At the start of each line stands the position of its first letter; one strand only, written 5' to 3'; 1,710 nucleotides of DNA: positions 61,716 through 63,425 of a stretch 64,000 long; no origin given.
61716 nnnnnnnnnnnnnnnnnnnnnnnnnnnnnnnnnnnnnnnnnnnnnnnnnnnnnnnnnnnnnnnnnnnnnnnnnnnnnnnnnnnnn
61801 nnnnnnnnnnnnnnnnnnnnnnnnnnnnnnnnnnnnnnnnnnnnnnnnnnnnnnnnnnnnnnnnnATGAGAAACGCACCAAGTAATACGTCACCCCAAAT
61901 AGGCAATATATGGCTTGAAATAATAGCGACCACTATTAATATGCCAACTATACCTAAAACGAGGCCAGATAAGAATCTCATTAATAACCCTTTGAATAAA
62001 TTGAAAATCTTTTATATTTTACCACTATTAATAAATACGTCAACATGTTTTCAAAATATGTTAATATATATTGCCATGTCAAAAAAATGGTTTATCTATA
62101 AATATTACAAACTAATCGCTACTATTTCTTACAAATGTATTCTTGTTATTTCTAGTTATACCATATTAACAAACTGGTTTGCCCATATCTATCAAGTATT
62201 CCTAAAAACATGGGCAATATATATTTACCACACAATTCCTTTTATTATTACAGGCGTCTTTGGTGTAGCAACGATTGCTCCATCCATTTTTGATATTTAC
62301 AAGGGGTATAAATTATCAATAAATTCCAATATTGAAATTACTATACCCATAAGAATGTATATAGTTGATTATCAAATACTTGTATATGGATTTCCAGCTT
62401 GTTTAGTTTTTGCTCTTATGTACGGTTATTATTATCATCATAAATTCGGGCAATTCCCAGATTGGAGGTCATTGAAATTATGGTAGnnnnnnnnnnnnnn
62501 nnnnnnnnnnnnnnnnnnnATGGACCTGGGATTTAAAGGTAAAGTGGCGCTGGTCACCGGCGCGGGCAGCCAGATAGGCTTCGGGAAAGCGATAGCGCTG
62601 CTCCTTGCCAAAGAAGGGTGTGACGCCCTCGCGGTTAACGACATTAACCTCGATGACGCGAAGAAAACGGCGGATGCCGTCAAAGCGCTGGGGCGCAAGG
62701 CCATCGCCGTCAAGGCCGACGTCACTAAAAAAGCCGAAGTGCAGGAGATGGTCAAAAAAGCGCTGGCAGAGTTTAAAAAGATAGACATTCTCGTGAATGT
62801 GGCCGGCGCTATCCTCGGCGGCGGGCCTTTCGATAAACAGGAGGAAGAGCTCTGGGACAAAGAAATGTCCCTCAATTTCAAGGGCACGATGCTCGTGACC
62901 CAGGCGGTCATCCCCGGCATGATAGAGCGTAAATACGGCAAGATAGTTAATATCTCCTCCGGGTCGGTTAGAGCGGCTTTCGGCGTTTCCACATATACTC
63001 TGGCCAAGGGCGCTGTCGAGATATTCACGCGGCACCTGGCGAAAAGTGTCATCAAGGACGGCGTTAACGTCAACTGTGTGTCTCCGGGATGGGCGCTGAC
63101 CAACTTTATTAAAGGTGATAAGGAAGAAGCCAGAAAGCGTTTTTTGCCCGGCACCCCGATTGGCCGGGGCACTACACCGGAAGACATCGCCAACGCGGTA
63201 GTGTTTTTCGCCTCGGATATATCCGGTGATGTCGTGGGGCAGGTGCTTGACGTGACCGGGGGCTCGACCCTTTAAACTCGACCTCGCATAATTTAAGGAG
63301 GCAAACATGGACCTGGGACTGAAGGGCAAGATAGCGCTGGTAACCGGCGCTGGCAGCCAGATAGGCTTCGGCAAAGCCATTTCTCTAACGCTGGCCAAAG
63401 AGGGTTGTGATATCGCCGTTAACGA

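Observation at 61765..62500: A roughly 0.7-kb strongly A+T-rich islet with an unlisted 51-aa 2-TM ORF facing an aromatic-rich membrane ORF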

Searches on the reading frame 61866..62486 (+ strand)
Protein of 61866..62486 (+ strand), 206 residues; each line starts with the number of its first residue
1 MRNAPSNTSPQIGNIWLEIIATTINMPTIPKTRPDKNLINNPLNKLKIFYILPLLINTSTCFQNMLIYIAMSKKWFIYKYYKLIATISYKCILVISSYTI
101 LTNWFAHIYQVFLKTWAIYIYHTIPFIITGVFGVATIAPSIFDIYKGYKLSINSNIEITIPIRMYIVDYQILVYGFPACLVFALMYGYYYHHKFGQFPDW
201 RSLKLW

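Call 5: search_protein_families(library=pfam, proteins=[window:61866-62486:+], max_evalue=1)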
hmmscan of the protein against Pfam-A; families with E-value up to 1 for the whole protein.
window:61866-62486:+ (206 aa): 1 family
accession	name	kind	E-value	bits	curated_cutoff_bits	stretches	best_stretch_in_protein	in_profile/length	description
PF24535.1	DUF7598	-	0.00015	22.4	27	1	43-117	5-78/135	Domain of unknown function (DUF7598)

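Call 6: find_homologous_proteins(query=window:61866-62486:+, max_evalue=0.01)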
Query window:61866-62486:+ (206 aa): 1 proteins with E <= 0.01 among 69 candidates.
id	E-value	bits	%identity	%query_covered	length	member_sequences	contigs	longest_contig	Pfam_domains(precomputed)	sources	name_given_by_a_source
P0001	1.4e-115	402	100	88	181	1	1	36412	-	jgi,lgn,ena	-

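Call 18: search_protein_representatives(protein=window:61866-62486:+)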
Query: 206 residues. Proteins with E-value up to 0.001 (for the whole library): 4; up to 1e-10: 1; up to 1e-30: 1. The best 4 are listed.
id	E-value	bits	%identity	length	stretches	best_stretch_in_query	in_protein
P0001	4.6e-116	402.2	100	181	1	26-206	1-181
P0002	1.1e-08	51.3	39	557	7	38-76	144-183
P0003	9.0e-06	41.8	34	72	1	135-206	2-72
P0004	8.5e-04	35.4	29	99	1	114-203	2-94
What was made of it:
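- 62076..62486 (+): Gene for a 136-aa membrane protein. Its core (residues 44-136) has two TM segments flanking a loop of about 30 residues with the motif VAT-x-x-PS-x-x-DI(Y/F)-x-G(F/Y), and a basic tail ending FPD-x-R-x-x-(K/R)-L-W. The window copy has an extra N-terminal segment of about 42 residues with one more hydrophobic stretch. Only two homologues were found among 1.84 billion representatives (E 9e-6 and 8.5e-4, call 18).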

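Call 23: find_encoding_contigs(protein=P0004, flank=10000)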
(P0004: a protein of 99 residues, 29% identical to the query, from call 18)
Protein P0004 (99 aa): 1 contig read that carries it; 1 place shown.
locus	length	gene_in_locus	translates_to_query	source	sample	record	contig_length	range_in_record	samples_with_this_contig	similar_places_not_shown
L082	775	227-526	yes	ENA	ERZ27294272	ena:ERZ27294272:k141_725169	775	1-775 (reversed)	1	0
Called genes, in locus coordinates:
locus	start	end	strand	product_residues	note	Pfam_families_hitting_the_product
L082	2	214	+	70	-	?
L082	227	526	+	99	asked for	-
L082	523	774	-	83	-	?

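Call 24: find_encoding_contigs(protein=P0003, flank=10000)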
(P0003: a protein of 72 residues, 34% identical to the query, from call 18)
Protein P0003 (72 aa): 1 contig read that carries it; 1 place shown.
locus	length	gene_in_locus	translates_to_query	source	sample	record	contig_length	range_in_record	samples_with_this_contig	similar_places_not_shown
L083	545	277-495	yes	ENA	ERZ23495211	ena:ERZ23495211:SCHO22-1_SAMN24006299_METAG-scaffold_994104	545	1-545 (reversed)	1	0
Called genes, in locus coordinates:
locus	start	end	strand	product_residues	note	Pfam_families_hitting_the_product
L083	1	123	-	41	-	?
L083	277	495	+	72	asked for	-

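Call 25: find_encoding_contigs(protein=P0001, flank=10000, max_places=10)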
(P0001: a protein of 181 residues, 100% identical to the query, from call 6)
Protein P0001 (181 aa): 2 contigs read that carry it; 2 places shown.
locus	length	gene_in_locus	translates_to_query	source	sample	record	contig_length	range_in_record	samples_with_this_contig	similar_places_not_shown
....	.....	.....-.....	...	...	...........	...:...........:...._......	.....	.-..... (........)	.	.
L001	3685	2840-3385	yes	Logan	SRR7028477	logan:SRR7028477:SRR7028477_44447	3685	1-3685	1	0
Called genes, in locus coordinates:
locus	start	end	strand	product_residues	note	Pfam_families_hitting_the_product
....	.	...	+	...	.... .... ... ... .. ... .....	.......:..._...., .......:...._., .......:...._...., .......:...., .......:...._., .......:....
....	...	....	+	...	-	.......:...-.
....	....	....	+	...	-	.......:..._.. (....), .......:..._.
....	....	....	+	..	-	-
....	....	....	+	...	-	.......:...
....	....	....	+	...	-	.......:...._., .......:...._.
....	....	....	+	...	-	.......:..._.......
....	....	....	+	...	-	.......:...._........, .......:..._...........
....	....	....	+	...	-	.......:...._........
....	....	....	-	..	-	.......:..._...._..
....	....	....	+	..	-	-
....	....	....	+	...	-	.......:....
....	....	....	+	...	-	-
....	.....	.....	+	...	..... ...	-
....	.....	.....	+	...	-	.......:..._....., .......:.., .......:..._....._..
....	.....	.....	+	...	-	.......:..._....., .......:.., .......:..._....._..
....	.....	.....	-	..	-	-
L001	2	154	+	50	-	?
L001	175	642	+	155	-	PF00885:DMRL_synthase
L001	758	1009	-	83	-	PF03144:GTP_EFTU_D2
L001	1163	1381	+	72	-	-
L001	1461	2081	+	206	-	PF02632:BioY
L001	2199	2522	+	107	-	-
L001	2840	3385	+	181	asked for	-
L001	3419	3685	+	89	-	?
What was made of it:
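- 61866..62075 (+): The in-frame upstream part of the 206-codon ORF. It is not coding: it is the antisense shadow of the peptide gene plus the spacer. Public gene calls wrongly start the gene at 61941 (181 aa). The 181-aa call is P0001 (calls 6, 25).
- Gene callers chose 181 aa (calls 6, 25).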

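Call 40: search_protein_families(library=phrogs, proteins=[L082:227-526:+, L083:214-495:+, L082:1-135:-, L083:1-123:-], max_evalue=1)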
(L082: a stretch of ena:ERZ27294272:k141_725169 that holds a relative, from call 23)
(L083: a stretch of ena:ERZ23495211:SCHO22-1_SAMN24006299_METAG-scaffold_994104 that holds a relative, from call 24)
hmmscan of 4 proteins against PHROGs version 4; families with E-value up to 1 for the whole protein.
L082:227-526:+ (99 aa): 1 family
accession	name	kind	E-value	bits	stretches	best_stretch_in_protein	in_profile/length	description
phrog_27196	-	unknown function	0.048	14.6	1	63-92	20-46/59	-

L083:214-495:+ (93 aa): 1 family
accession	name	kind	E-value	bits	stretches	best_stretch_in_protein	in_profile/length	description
phrog_950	-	unknown function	0.014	15.9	1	49-84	200-239/272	-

L082:1-135:- (45 aa): 1 family
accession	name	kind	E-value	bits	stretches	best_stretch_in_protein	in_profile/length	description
phrog_26926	-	unknown function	0.61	11.6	1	4-40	29-65/113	-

L083:1-123:- (41 aa): 0 families

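Call 41: search_protein_families(library=padloc, proteins=[L082:227-526:+, L083:214-495:+, L082:1-135:-, L083:1-123:-], max_evalue=1)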
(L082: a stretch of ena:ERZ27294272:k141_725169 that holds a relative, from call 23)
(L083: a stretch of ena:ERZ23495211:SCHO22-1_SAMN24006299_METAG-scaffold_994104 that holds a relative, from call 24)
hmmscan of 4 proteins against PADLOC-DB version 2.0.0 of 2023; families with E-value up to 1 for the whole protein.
L082:227-526:+ (99 aa): 0 families

L083:214-495:+ (93 aa): 0 families

L082:1-135:- (45 aa): 0 families

L083:1-123:- (41 aa): 0 families

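Call 42: search_protein_families(library=ncbifam, proteins=[L082:227-526:+, L083:214-495:+, L082:1-135:-, L083:1-123:-], max_evalue=1)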
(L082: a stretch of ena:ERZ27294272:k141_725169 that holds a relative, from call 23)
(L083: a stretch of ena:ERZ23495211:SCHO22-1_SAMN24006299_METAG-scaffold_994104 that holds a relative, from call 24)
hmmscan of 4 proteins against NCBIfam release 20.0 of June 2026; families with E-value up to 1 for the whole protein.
L082:227-526:+ (99 aa): 0 families

L083:214-495:+ (93 aa): 2 families
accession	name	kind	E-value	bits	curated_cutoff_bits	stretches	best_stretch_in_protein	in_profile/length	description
NF004584.0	PRK05928.2-1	equivalog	0.07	12.5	233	1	45-81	50-86/269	uroporphyrinogen-III synthase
NF003684.0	PRK05305.2-4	equivalog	0.14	11.7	317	1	6-33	20-47/228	phosphatidylserine decarboxylase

L082:1-135:- (45 aa): 0 families

L083:1-123:- (41 aa): 0 families

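Call 43: search_protein_families(library=pfam, proteins=[L082:227-526:+, L083:214-495:+, L082:1-135:-, L083:1-123:-, L082:523-774:-], max_evalue=1)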
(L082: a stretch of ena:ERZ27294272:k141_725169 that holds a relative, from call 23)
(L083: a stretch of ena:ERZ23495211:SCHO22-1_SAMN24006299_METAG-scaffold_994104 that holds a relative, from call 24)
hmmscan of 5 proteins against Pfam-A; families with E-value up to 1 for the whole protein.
L082:227-526:+ (99 aa): 0 families

L083:214-495:+ (93 aa): 1 family
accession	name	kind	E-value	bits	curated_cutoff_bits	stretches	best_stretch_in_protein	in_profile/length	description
PF20059.4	DUF6458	-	0.093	13.4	27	1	40-75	18-53/78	Domain of unknown function (DUF6458)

L082:1-135:- (45 aa): 1 family
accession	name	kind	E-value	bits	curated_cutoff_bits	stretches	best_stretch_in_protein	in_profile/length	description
PF06123.17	CreD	-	0.38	10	23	1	1-43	348-390/428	Inner membrane protein CreD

L083:1-123:- (41 aa): 0 families

L082:523-774:- (83 aa): 1 family
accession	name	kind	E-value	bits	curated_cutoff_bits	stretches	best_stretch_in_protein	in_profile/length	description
PF00271.37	Helicase_C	-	0.27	11.9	23.5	1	37-63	2-27/110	Helicase conserved C-terminal domain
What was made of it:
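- On Phage holin / lysis cassette: No Pfam or PHROG match for any of the six proteins; best PHROG E-value is 0.014, to a family of unknown function (calls 5, 40, 43).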

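Call 72: list_cluster_members(proteins=[P0001, P0003, P0004])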
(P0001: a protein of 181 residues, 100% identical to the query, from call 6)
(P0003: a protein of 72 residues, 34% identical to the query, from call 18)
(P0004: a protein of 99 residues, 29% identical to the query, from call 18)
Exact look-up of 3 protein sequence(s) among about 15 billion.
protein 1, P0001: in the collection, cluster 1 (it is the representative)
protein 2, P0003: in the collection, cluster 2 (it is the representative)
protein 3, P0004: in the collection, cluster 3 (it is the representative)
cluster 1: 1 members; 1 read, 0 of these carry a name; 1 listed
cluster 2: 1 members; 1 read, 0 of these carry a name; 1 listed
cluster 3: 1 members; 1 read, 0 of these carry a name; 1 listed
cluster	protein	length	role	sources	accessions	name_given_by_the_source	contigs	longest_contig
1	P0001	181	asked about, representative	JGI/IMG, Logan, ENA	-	-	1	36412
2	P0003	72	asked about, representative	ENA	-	-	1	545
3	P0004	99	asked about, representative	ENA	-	-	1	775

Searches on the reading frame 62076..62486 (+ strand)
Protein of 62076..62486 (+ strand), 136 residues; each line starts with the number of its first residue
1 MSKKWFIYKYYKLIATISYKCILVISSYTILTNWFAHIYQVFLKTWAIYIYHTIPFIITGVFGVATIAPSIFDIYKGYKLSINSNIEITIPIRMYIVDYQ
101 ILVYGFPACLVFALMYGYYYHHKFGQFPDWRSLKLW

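Call 5: search_protein_families(library=pfam, proteins=[window:62076-62486:+], max_evalue=1)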
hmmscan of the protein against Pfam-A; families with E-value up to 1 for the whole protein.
window:62076-62486:+ (136 aa): 1 family
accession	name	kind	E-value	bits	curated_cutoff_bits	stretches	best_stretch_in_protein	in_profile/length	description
PF24535.1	DUF7598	-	0.041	14.5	27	1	2-48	33-79/135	Domain of unknown function (DUF7598)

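Call 22: find_homologous_proteins(query=A1, max_evalue=1)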
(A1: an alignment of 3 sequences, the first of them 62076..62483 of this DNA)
Query A1 (3 sequences) (136 aa, profile of the alignment): 3 proteins with E <= 1 among 156 candidates.
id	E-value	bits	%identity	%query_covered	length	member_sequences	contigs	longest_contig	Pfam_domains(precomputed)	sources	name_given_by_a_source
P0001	7.0e-42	159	100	100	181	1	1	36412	-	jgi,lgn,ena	-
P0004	8.2e-39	150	28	65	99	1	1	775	-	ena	-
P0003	1.5e-27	113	33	54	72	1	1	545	-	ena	-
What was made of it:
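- The family is extremely rare, with three singleton clusters among about 15 billion proteins (calls 18, 22, 72).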

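Call 36: find_related_loci(query=A2, collection=viral_contigs, flank=10000)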
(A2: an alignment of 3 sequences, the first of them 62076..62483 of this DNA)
Query A2 (136 aa) in viral_contigs; peptide patterns used: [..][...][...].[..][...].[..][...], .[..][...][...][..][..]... (x = any residue, [..] = any of these).
60 stretches matched a pattern, but none encodes a relative of the query by tblastn (E <= 1e-3).

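Call 40: search_protein_families(library=phrogs, proteins=[window:62076-62486:+], max_evalue=1)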
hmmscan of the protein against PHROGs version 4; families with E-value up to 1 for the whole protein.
window:62076-62486:+ (136 aa): 0 families

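Call 41: search_protein_families(library=padloc, proteins=[window:62076-62486:+], max_evalue=1)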
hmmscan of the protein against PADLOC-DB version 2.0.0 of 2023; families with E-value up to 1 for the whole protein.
window:62076-62486:+ (136 aa): 0 families

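Call 42: search_protein_families(library=ncbifam, proteins=[window:62076-62486:+], max_evalue=1)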
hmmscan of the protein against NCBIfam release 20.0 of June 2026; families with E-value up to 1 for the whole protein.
window:62076-62486:+ (136 aa): 0 families

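Call 44: search_dna_similar(query=window:62076-62483:+, collection=phages, mode=protein, max_evalue=1, max_rows=10)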
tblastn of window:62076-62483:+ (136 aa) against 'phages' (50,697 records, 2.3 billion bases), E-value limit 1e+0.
No match.

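Call 45: search_dna_similar(query=window:62076-62483:+, collection=plasmids, mode=protein, max_evalue=1, max_rows=10)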
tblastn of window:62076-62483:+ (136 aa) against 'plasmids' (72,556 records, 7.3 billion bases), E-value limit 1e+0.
Records with a match: 17; places in all: 18; records where one place covers at least 80% of the query: 0.
Best place of each record, by identity: <60% 17.
By first word of the organism name: Ligilactobacillus 16; Enterococcus 1.
By predicted mobility (MOB-suite, as given by PLSDB): non-mobilizable 9; mobilizable 8.
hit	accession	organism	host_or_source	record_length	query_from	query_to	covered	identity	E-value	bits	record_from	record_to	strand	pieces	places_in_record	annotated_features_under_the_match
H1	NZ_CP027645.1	Ligilactobacillus salivarius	hen,single cell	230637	22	123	75%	27.9%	8e-2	39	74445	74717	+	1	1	heavy metal translocating P-type ATPase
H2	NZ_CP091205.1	Enterococcus gallinarum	Homo sapiens,whole organism,fecal sample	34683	22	123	75%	27.9%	2e-1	38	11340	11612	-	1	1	heavy metal translocating P-type ATPase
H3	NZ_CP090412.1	Ligilactobacillus salivarius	Homo sapiens,culture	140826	22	123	75%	27.9%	3e-1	37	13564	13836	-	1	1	heavy metal translocating P-type ATPase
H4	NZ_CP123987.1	Ligilactobacillus salivarius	Homo sapiens,cell culture,oral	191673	22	123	75%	27.9%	3e-1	37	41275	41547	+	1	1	heavy metal translocating P-type ATPase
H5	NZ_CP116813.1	Ligilactobacillus salivarius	Sus scrofa domesticus,gut sample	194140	22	123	75%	27.9%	3e-1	37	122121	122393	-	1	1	heavy metal translocating P-type ATPase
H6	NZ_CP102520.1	Ligilactobacillus salivarius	Homo sapiens,Cell culture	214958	22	123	75%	27.9%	3e-1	37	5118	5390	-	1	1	heavy metal translocating P-type ATPase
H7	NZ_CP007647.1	Ligilactobacillus salivarius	swine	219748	22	123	75%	27.9%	3e-1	37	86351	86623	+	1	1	heavy metal translocating P-type ATPase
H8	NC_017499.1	Ligilactobacillus salivarius CECT 5713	-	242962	22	123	75%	27.9%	3e-1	37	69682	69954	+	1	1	heavy metal translocating P-type ATPase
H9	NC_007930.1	Ligilactobacillus salivarius UCC118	-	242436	22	123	75%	27.9%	3e-1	37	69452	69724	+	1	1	heavy metal translocating P-type ATPase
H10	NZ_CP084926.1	Ligilactobacillus salivarius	Homo sapiens,mixed culture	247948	22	123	75%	27.9%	4e-1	37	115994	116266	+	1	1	heavy metal translocating P-type ATPase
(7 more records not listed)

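Call 51: predict_structure(alignment_id=A1)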
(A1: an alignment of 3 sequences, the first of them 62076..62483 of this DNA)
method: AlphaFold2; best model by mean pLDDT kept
length: 136 residues; sequences in the alignment: 3
mean_pLDDT: 60.3   pTM: 0.27
mean pLDDT of the five models: 60.3, 58.8, 58.4, 57.8, 56.3
residues with pLDDT >= 90: 0; 70-90: 33; 50-70: 69; < 50: 34
segments of 3 or more residues with pLDDT < 50: 71-83, 85-98, 134-136
pLDDT, mean of each block of 10 residues (from residue 1): 79 83 72 63 56 56 54 43 42 45 61 71 65 47
secondary structure, 60 per line:
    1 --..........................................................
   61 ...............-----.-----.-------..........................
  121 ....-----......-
elements in order: H3-75 H95-124 H130-135
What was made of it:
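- The AlphaFold model of the larger protein is unusable (pLDDT 60, call 51).
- Tried and rejected: I did not use it for fold search, because low-confidence models give meaningless matches (call 51).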

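Call 58: search_solved_structures(query=A2, max_evalue=10)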
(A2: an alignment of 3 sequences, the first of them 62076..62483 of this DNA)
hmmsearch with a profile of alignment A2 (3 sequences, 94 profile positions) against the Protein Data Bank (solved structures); distinct sequences matched with E-value up to 10: 1.
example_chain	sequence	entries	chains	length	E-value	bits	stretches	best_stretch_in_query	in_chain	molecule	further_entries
7ddz_A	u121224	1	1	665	3.3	11.4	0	9-47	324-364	Human Neuropeptide Y Y2 Receptor fusion protein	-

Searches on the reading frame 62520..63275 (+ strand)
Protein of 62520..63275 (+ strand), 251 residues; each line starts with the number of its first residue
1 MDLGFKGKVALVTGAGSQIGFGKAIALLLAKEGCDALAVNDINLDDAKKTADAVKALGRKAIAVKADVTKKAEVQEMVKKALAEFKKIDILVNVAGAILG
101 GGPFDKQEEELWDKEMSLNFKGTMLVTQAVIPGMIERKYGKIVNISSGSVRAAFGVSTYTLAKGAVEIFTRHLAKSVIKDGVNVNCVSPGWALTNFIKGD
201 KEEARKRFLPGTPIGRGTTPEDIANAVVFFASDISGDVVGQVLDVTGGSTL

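Call 5: search_protein_families(library=pfam, proteins=[window:62520-63275:+], max_evalue=1)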
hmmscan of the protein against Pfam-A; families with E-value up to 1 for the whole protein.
window:62520-63275:+ (251 aa): 7 families
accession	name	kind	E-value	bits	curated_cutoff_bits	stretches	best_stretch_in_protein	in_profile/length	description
PF13561.12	adh_short_C2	-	9.5e-53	179.6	27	1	14-250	1-236/236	Enoyl-(Acyl carrier protein) reductase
PF00106.31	adh_short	-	5.5e-49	166.7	26.6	1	8-199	1-189/195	short chain dehydrogenase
PF08659.16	KR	-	2.5e-11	44.3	22.6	1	11-175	4-165/180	KR domain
PF04751.20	DarP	-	0.03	14.6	26.3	1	47-89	8-50/153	Dual-action ribosomal maturation protein DarP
PF02826.25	2-Hacid_dh_C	-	0.039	13.8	25.1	1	6-95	35-127/178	D-isomer specific 2-hydroxyacid dehydrogenase, NAD binding domain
PF09093.17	Lyase_catalyt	-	0.17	11.5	25.1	1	60-121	21-81/359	Lyase, catalytic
PF22199.2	FKBP26_IF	-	0.93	9.9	27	1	135-154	23-42/46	FKBP26, IF domain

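Call 64: find_encoding_contigs(protein=window:62520-63275:+, flank=4000, max_places=10)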
Protein window:62520-63275:+ (251 aa): no gene with exactly this product is on record in the collection.
